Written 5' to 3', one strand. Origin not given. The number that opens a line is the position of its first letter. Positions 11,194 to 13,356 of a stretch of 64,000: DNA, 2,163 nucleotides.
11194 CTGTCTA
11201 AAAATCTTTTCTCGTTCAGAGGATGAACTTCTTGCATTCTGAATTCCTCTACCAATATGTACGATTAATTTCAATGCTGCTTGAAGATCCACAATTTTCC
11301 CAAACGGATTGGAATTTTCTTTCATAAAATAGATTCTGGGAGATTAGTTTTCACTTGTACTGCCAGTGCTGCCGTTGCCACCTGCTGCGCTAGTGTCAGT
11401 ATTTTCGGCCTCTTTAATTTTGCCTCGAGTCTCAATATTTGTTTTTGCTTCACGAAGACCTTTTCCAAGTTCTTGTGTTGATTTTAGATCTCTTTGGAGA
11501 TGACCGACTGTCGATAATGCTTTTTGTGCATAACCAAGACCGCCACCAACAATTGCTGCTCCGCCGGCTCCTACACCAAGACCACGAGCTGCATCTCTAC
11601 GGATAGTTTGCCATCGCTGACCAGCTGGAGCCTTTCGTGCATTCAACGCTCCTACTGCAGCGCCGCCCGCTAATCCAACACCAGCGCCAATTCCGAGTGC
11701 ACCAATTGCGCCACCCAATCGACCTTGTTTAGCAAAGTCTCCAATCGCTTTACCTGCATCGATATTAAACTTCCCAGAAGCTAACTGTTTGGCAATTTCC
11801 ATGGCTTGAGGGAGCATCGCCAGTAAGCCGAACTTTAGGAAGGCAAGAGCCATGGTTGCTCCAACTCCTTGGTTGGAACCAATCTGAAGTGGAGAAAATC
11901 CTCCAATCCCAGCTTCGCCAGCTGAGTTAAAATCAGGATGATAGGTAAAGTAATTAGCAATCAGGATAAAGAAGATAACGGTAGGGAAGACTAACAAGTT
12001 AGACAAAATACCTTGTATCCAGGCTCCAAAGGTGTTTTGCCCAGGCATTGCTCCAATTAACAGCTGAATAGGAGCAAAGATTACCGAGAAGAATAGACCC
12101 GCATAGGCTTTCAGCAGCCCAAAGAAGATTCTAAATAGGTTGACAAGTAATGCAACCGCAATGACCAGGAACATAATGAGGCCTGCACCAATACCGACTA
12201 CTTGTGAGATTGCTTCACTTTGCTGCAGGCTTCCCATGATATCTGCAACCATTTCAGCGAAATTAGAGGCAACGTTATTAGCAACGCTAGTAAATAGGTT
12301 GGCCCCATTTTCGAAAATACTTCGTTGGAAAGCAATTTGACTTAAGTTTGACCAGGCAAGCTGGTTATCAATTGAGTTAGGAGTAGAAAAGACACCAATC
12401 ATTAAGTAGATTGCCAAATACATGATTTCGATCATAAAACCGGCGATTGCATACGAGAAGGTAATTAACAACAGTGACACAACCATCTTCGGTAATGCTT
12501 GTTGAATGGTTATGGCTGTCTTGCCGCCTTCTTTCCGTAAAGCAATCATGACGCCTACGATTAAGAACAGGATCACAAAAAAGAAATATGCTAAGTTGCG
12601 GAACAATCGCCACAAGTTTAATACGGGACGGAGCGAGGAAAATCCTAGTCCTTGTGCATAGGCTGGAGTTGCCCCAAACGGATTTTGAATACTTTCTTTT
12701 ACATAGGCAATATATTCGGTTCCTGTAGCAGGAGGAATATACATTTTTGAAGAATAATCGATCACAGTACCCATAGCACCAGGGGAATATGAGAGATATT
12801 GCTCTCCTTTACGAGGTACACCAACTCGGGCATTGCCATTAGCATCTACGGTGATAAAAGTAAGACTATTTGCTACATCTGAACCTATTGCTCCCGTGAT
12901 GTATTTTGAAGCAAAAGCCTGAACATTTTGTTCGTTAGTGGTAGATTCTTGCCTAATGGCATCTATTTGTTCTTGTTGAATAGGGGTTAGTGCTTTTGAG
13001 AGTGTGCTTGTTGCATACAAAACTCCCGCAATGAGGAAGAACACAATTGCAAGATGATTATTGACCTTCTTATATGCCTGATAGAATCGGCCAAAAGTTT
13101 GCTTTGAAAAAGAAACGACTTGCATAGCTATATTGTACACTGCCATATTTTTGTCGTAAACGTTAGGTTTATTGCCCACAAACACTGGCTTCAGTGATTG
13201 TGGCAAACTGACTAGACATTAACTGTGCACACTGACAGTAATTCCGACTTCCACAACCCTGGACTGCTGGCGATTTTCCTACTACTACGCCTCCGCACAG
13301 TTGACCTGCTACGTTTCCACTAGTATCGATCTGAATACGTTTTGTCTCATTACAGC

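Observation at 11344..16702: Giant SLT-domain secreted protein plus VirB6-like channel protein downstream of the pilins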

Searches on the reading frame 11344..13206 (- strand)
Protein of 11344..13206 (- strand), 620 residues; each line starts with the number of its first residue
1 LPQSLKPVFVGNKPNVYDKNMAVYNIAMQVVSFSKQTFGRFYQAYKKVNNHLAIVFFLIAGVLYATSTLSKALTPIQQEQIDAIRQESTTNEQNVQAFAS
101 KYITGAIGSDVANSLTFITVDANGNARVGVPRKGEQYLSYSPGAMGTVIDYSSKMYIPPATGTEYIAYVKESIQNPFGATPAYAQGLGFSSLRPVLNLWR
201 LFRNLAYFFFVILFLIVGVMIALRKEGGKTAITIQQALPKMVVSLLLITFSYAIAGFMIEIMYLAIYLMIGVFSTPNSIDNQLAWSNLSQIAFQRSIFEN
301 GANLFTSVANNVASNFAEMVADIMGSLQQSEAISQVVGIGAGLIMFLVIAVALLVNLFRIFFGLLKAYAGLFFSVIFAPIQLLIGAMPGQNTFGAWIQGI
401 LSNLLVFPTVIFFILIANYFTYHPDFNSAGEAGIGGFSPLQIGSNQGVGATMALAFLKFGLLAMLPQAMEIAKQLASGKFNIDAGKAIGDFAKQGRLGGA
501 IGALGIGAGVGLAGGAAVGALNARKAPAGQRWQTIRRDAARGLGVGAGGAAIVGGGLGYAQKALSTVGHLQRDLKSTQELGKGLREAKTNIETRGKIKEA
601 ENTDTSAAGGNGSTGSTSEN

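Call 4: search_protein_families(library=pfam, proteins=[window:11344-13206:-], max_evalue=0.01)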
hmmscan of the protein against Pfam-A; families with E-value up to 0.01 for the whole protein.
window:11344-13206:- (620 aa): 0 families

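Call 5: search_protein_families(library=ncbifam, proteins=[window:11344-13206:-], max_evalue=0.01)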
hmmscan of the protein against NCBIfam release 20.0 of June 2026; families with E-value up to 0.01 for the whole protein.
window:11344-13206:- (620 aa): 1 family
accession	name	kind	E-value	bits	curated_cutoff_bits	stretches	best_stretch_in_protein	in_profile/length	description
NF045889.1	ICE_Mbov_0396_TM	equivalog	0.0031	17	70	1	202-420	59-256/306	Mbov_0396 family ICE element transmembrane protein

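Call 10: search_solved_structures(query=window:11344-13206:-, max_evalue=10, show_alignments=2)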
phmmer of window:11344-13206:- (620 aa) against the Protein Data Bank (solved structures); distinct sequences matched with E-value up to 10: 9.
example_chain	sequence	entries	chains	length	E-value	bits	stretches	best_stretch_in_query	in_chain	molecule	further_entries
7y5e_22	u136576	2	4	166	0.0011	21.2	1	410-480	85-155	Chlorophyll a-b binding protein of LHCII type III, chloroplastic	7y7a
8z11_A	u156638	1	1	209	0.0043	19.2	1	392-478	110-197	iFCPI-7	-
7y5e_42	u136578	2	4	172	0.1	14.6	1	398-466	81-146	Chlorophyll a-b binding protein 1B-21, chloroplastic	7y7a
9l5v_6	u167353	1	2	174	0.11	14.5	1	396-482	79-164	ACPII-6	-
9kz9_l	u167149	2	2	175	0.12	14.5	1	397-482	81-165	ACPI-l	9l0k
9jj8_A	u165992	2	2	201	0.16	14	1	409-479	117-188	Light harvesting protein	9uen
7y5e_72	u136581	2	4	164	0.2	13.6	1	399-481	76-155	Fucoxanthin-chlorophyll a-c binding protein, chloroplastic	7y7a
9kc5_7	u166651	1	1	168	0.61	12.1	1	367-466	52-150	Light-harvesting complex protein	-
8wm6_l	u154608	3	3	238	0.97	11.4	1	420-480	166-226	cac-l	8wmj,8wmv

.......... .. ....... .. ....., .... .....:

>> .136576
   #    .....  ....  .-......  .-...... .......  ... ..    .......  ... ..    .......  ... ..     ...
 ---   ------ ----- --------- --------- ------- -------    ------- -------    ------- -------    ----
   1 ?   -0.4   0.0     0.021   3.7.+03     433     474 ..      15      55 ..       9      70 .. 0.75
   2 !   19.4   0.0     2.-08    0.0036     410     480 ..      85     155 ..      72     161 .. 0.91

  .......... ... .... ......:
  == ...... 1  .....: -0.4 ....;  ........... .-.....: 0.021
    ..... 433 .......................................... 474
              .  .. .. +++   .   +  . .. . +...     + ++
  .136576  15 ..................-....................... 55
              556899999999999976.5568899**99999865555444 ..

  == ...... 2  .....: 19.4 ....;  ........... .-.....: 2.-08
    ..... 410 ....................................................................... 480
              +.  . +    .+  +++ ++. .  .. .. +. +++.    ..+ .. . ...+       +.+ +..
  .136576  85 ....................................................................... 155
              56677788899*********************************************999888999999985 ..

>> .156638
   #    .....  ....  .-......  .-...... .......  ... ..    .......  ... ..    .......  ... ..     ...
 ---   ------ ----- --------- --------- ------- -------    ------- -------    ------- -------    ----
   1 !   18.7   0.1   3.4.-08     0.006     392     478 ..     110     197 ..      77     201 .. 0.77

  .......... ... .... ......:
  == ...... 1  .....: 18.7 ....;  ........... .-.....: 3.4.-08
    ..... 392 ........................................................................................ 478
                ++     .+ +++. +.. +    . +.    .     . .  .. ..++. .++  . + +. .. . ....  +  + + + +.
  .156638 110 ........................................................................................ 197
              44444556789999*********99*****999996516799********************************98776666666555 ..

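Call 15: find_homologous_proteins(query=window:11344-13206:-, max_evalue=0.001)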
Query window:11344-13206:- (620 aa): 298 proteins with E <= 0.001 among 8000 candidates; the best 120 are listed.
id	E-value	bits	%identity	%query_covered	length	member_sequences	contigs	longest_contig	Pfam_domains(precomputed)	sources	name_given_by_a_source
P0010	0.0e+0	1222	95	97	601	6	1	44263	-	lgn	-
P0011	0.0e+0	1205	91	98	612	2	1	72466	-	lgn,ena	-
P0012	2.2e-223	761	99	57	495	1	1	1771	-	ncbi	-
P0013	9.8e-132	459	54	66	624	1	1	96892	-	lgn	-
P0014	1.2e-130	455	54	66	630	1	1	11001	-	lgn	-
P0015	6.1e-126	440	48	75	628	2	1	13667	-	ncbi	-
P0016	6.5e-126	440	48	75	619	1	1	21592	-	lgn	-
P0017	8.5e-124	433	58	62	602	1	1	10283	-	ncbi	-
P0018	4.6e-121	424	54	68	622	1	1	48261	-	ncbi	ncbi:MAG: hypothetical protein ABI758_05070 [Candidatus Woesebacteria bacterium]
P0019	5.2e-117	410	48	78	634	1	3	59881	-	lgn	-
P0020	4.6e-114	400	50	61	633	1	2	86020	-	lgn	-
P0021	1.4e-113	399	51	60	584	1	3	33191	-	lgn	-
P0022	3.3e-109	384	53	55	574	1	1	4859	-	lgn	-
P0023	5.5e-109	384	50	70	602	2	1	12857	-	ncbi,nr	ncbi:MAG TPA: hypothetical protein VLH19_01090 [Patescibacteria group bacterium]|nr:hypothetical pro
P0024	1.3e-107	379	49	71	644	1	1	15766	-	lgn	-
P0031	6.6e-92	327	45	58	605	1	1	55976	-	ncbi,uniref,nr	ncbi:hypothetical protein C5B42_01805 [Candidatus Cerribacteria bacterium 'Amazon FNV 2010 28 9']|un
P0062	1.1e-61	228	33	75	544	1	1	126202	-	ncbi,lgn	-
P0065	3.7e-61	226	36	61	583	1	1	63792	-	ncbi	ncbi:MAG: hypothetical protein WDZ94_05195 [Patescibacteria group bacterium]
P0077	3.6e-58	216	34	70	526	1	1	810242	-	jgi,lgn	-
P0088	9.8e-57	211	35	68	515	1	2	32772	-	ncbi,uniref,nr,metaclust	ncbi:hypothetical protein A2160_00740 [Candidatus Beckwithbacteria bacterium RBG_13_42_9]|uniref:Trb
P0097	2.0e-55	207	37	55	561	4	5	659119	-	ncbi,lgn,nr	ncbi:hypothetical protein H3C66_00170 [Patescibacteria group bacterium]|nr:hypothetical protein [Pat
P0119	1.1e-52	198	39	57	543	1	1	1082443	-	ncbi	-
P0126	3.9e-52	196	36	54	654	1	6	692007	-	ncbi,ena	-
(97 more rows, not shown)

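Call 17: search_solved_structures(query=A1, max_evalue=10, show_alignments=3)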
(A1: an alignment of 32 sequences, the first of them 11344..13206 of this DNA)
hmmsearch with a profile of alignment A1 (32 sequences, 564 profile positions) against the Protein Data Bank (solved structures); distinct sequences matched with E-value up to 10: 3.
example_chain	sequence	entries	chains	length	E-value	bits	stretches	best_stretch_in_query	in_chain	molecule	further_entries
7cu3_B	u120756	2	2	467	1.4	11.2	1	10-68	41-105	Transmembrane protein FAM155A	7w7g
9xtt_z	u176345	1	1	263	4.9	9.4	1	455-560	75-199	Multiple myeloma tumor-associated protein 2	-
29vf_O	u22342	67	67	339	5.3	9.3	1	32-91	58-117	TATA-box-binding protein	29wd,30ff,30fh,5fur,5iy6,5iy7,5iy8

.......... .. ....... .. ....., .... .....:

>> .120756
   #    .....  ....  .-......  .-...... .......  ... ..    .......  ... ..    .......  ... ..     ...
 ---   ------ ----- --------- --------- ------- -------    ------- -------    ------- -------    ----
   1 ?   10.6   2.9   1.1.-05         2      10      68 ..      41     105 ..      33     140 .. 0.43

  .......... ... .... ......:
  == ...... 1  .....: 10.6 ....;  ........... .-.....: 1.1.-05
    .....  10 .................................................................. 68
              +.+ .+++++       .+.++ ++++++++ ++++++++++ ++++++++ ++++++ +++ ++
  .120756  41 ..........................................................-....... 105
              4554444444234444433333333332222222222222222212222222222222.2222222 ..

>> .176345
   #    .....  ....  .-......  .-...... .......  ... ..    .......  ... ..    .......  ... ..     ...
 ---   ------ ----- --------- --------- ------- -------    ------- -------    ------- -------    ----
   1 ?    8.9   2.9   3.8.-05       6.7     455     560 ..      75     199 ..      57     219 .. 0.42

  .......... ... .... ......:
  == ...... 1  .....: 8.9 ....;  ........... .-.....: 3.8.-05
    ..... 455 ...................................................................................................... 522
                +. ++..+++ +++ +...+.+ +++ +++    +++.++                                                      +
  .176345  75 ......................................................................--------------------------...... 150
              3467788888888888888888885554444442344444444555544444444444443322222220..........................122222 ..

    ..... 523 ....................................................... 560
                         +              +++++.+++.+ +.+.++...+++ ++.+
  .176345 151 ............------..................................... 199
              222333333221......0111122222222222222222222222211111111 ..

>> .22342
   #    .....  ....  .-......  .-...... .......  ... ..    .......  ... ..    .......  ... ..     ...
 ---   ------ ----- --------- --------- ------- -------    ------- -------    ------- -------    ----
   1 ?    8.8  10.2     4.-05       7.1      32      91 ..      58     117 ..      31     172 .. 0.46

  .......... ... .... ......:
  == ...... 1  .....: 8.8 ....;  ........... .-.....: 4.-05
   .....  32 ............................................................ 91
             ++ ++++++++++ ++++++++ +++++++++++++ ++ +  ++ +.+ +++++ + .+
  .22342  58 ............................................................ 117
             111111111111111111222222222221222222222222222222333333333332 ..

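Call 18: search_protein_families(library=pfam, alignment_id=A1, max_evalue=1)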
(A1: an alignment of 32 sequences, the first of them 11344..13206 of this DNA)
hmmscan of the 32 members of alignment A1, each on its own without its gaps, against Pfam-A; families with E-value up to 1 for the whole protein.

A. member 1, window:11344-13206:- (620 aa): 0 families

B. families by the number of members that match (of 32 scanned): 8 families
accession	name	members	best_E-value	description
PF04956.18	TrbC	4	0.00065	TrbC/VIRB2 pilin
PF07127.16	Nodulin_late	2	0.011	Late nodulin domain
PF04610.19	TrbL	1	0.008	TrbL/VirB6 plasmid conjugal transfer protein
PF17032.10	Zn_ribbon_15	1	0.13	zinc-ribbon family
PF03699.18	UPF0182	1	0.16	Uncharacterised protein family (UPF0182)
PF15148.11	Apolipo_F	1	0.21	Apolipoprotein F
PF11100.13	TrbE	1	0.22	Conjugal transfer protein TrbE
PF15576.11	DUF4661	1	0.88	Domain of unknown function (DUF4661)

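Call 31: find_encoding_contigs(protein=P0119, flank=10000, max_places=2)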
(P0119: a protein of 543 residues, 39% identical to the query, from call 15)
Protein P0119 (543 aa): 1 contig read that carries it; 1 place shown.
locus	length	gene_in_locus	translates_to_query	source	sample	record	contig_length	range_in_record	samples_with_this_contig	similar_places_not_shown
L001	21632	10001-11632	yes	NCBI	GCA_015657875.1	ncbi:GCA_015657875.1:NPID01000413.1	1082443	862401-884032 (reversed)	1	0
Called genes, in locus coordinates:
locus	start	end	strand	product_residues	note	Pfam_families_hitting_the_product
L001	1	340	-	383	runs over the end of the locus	PF00368:HMG-CoA_red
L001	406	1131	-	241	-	PF00293:NUDIX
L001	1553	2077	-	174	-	PF07638:Sigma70_ECF (weak), PF04542:Sigma70_r2, PF08281:Sigma70_r4_2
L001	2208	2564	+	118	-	-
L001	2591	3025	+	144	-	-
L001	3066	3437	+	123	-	PF18895:T4SS_pilin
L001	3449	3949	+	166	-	PF18895:T4SS_pilin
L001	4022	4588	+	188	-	PF18895:T4SS_pilin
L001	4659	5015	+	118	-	PF18895:T4SS_pilin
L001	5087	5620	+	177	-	PF18895:T4SS_pilin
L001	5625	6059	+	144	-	-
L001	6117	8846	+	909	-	-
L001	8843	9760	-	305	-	-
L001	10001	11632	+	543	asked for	-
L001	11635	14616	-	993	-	-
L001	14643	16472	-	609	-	-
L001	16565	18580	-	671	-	PF00226:DnaJ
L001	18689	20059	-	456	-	-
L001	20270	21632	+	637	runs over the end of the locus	-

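Call 34: search_protein_families(library=pfam, proteins=[L001:6117-8846:+, L001:11635-14616:-, L001:14643-16472:-, L001:18689-20059:-, L001:8843-9760:-, L001:5625-6059:+], max_evalue=0.1)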
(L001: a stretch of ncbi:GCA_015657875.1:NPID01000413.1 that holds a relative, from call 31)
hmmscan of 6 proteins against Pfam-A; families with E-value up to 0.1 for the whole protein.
L001:6117-8846:+ (909 aa): 1 family
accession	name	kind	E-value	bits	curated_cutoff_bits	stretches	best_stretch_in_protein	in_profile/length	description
PF05813.17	Orthopox_F7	-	0.0027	18.2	25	1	114-166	11-61/80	Orthopoxvirus F7 protein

L001:11635-14616:- (993 aa): 0 families

L001:14643-16472:- (609 aa): 4 families
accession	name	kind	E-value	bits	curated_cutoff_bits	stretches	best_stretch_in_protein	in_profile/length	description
PF07309.16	FlaF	-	0.043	14.2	23.6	1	111-186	10-86/113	Flagellar protein FlaF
PF00704.34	Glyco_hydro_18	-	0.048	13.8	29.6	0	458-540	72-142/317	Glycosyl hydrolases family 18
PF01625.27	PMSR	-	0.065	13.9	23.7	0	299-354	56-111/153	Peptide methionine sulfoxide reductase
PF03085.20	RAP-1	-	0.094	12.8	25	0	516-576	7-65/244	Rhoptry-associated protein 1 (RAP-1)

L001:18689-20059:- (456 aa): 0 families

L001:8843-9760:- (305 aa): 1 family
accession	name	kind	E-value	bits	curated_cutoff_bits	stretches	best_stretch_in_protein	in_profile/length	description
PF11246.14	Phage_gp53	-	0.056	13.5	21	1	82-112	97-127/200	Base plate wedge protein 53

L001:5625-6059:+ (144 aa): 2 families
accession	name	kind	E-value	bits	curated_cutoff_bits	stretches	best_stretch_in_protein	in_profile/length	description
PF18895.5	T4SS_pilin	-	0.0053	17.3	26.6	1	58-122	8-71/71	Type IV secretion system pilin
PF05296.19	TAS2R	-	0.017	14.7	22.2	1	3-122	127-245/303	Taste receptor protein (TAS2R)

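Call 36: predict_structure(alignment_id=A1)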
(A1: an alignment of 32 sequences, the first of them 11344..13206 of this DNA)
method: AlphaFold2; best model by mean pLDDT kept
length: 620 residues; sequences in the alignment: 32
mean_pLDDT: 65.2   pTM: 0.54
mean pLDDT of the five models: 65.2, 65.1, 62.4, 61.8, 60.9
residues with pLDDT >= 90: 102; 70-90: 164; 50-70: 162; < 50: 192
segments of 3 or more residues with pLDDT < 50: 1-18, 60-80, 101-118, 140-143, 155-166, 172-186, 495-534, 540-577, 606-620
pLDDT, mean of each block of 10 residues (from residue 1): 43 45 56 60 66 57 37 38 65 54 43 43 59 56 54 49 47 45 46 70 83 88 75 80 88 87 87 66 68 79 84 89 90 92 93 93 94 91 88 93 94 88 59 57 66 87 93 85 63 49 33 33 40 48 41 40 45 45 77 72 49 39
secondary structure, 60 per line:
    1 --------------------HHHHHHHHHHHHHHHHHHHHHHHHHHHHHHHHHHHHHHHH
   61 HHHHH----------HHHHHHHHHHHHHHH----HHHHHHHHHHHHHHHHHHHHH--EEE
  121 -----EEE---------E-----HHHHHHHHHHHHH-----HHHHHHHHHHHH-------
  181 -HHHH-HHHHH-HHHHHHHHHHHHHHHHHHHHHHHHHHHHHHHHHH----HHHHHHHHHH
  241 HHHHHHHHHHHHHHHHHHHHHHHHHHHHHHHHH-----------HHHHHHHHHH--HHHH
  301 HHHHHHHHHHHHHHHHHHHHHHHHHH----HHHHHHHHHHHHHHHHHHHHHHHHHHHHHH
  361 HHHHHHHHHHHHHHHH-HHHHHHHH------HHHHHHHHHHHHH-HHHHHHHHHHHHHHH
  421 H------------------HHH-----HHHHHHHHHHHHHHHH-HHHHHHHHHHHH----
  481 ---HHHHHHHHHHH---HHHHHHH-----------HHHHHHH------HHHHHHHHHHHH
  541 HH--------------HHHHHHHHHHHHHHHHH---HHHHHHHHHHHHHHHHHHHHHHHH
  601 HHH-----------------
elements in order: H21-65 H76-90 H95-115 E118-120 E126-128 H144-156 H162-173 H182-185 H187-191 H193-226 H231-273 H285-294 H297-326 H331-376 H378-385 H392-404 H406-421 H448-463 H465-476 H484-494 H498-504 H516-522 H529-542 H557-573 H577-603

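Call 38: search_protein_families(library=ncbifam, alignment_id=A1, max_evalue=0.1)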
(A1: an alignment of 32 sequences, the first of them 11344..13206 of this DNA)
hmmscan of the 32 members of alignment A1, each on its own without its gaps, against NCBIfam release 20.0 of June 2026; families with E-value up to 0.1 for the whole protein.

A. member 1, window:11344-13206:- (620 aa): 3 families
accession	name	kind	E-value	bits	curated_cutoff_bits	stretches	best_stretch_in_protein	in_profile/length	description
NF045889.1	ICE_Mbov_0396_TM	equivalog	0.0031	17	70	1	202-420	59-256/306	Mbov_0396 family ICE element transmembrane protein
NF045848.1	MMCAP2_0566_fam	domain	0.048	12.9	90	1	205-420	64-266/322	MMCAP2_0566 family conjugal transfer protein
NF009483.0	PRK12846.1-4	equivalog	0.063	12.9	267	0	529-596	105-173/193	peptide deformylase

B. families by the number of members that match (of 32 scanned): 12 families
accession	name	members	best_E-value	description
NF045848.1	MMCAP2_0566_fam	9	2.6e-05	MMCAP2_0566 family conjugal transfer protein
NF045889.1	ICE_Mbov_0396_TM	8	0.0001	Mbov_0396 family ICE element transmembrane protein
NF058579.1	CPR_pilus_PamT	1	0.0063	CPR-type pilus protein PamT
TIGR01191.1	ccmC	1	0.01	heme ABC transporter permease CcmC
NF010712.0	PRK14114.1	1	0.029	1-(5-phosphoribosyl)-5-((5-phosphoribosylamino)methylideneamino)imidazole-4-carboxamide isomerase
TIGR02088.1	LEU3_arch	1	0.03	isopropylmalate/isohomocitrate dehydrogenases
NF003959.0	PRK05454.2-2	1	0.056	glucans biosynthesis glucosyltransferase MdoH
NF009483.0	PRK12846.1-4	1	0.063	peptide deformylase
NF041742.1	WGxxGxxG_fam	1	0.086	WGxxGxxG family protein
NF040626.1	AksF2_Meth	1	0.09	homoisocitrate dehydrogenase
NF040619.1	AksF_Meth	1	0.091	homoisocitrate dehydrogenase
NF045890.1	conj_pls20_p028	1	0.091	pLS20_p028 family conjugation system transmembrane protein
